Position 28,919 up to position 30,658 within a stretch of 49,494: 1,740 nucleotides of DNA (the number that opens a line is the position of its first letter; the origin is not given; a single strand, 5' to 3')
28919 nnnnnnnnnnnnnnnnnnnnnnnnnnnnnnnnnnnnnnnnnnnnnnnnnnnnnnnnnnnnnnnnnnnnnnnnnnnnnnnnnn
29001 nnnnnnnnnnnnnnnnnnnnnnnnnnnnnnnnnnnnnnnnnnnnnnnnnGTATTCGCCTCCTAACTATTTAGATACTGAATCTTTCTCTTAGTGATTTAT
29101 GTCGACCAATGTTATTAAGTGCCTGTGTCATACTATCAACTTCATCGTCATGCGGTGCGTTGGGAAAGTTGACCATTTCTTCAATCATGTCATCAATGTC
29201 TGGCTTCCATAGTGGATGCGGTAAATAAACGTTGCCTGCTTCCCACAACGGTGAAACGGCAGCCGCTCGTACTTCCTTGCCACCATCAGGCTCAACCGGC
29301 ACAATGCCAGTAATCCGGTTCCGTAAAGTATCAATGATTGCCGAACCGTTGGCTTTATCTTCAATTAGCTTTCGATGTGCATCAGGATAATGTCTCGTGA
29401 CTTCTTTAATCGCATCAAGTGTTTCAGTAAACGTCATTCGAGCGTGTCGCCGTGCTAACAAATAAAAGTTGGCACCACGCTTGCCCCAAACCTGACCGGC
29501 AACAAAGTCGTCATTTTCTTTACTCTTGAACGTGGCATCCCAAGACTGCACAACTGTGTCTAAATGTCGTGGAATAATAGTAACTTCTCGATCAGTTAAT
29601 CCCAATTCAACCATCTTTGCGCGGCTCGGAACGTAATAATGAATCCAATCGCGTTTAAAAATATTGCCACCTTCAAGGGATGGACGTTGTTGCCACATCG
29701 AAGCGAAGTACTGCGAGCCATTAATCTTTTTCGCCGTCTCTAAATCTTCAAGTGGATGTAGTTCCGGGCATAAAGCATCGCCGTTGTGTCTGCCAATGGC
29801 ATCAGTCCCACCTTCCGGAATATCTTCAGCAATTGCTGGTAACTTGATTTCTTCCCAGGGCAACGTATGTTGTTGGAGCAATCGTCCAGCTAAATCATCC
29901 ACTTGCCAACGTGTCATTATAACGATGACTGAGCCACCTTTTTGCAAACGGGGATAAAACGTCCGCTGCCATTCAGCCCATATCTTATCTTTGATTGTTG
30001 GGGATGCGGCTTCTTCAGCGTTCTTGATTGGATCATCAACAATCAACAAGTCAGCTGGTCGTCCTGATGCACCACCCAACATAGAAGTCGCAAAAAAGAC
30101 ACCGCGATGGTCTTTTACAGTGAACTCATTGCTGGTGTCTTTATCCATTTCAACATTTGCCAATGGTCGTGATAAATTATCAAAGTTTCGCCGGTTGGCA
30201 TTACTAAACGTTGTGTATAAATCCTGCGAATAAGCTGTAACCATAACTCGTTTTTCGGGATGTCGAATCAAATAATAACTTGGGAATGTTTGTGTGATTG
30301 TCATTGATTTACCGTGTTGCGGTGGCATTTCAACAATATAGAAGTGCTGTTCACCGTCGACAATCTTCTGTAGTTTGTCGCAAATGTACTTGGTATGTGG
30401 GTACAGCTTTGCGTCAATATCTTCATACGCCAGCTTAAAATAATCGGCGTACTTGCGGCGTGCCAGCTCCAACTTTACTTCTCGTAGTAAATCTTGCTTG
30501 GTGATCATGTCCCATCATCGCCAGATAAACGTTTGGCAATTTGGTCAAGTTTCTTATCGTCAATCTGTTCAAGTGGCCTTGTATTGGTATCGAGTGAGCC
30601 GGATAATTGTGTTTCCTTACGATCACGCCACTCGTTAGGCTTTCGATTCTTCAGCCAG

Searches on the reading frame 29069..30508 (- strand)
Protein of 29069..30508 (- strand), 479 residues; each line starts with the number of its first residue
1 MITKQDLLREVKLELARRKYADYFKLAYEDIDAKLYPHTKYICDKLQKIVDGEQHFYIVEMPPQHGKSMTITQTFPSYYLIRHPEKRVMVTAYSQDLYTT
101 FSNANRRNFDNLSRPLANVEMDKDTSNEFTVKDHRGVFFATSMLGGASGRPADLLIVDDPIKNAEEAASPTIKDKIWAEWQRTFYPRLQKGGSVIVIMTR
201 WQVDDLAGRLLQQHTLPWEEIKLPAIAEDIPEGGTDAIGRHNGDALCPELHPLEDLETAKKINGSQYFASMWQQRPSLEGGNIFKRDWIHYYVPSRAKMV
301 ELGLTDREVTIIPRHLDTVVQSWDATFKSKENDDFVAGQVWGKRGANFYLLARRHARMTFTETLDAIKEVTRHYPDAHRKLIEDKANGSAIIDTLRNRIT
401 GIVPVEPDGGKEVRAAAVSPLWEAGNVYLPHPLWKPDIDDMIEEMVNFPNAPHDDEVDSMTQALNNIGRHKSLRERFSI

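Call 78: search_dna_similar(query=window:29069-30508:-, collection=phages, mode=protein, max_rows=12)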
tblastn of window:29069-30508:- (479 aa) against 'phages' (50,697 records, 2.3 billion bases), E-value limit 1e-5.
Records with a match: 2677; places in all: 2710; records where one place covers at least 80% of the query: 1169.
Best place of each record, by identity: 60-80% 1; <60% 2676.
By first word of the organism name: Mycobacterium 496; Klebsiella 439; Escherichia 337; Microbacterium 273; Gordonia 181; Vibrio 70; Bacteriophage 53; Acinetobacter 51; Brucella 41; Lactococcus 40; and 98 more.
By host as written in the record: Mycobacterium smegmatis mc2 155 348; - 233; Klebsiella pneumoniae 192; Gordonia terrae 3612 143; Microbacterium foliorum NRRL B-24224 SEA 111; Microbacterium foliorum NRRL B-24224 104; Escherichia coli 95; Mycobacterium smegmatis mc#155 83; and 531 more.
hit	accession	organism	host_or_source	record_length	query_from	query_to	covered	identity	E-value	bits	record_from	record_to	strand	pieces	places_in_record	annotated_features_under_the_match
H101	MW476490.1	Lactobacillus phage vB_Lcr_AB1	Lactobacillus crispatus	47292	4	467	97%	61.3%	0e+0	600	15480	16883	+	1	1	terminase large subunit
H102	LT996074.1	Bacteriophage sp.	-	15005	8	464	95%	54.0%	5e-157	498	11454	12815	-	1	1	record has no annotation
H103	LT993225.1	Bacteriophage sp.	-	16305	8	464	95%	54.0%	6e-157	498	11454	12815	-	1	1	record has no annotation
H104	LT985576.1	Bacteriophage sp.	-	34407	8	464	95%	54.0%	6e-157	498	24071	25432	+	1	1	record has no annotation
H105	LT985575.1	Bacteriophage sp.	-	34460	8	464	95%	54.0%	6e-157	498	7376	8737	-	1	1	record has no annotation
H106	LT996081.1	Bacteriophage sp.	-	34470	8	464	95%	54.0%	6e-157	498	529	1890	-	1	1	record has no annotation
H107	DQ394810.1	Lactococcus phage phismq86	-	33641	8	464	95%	54.0%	1e-156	498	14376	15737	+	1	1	putative terminase large subunit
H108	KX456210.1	Lactococcus phage 62501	Lactococcus lactis SMQ-86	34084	8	464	95%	54.0%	1e-156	498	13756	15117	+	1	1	putative terminase large subunit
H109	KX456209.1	Lactococcus phage 56701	Lactococcus lactis SMQ-86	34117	8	464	95%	54.0%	1e-156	498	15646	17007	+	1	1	putative terminase large subunit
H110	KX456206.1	Lactococcus phage 28201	Lactococcus lactis SMQ-86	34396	8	464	95%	54.0%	1e-156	498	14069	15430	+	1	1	putative terminase large subunit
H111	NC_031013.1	Lactococcus phage 28201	Lactococcus lactis SMQ-86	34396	8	464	95%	54.0%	1e-156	498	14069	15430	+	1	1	terminase large subunit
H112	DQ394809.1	Lactococcus phage ul36.t1k1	Lactococcus lactis SMQ-86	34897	8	464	95%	54.0%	1e-156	498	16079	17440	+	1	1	putative terminase large subunit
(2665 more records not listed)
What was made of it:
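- Tried and rejected: The closest large terminase is 61% identical, from L. crispatus phage vB_Lcr_AB1 (call 78).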
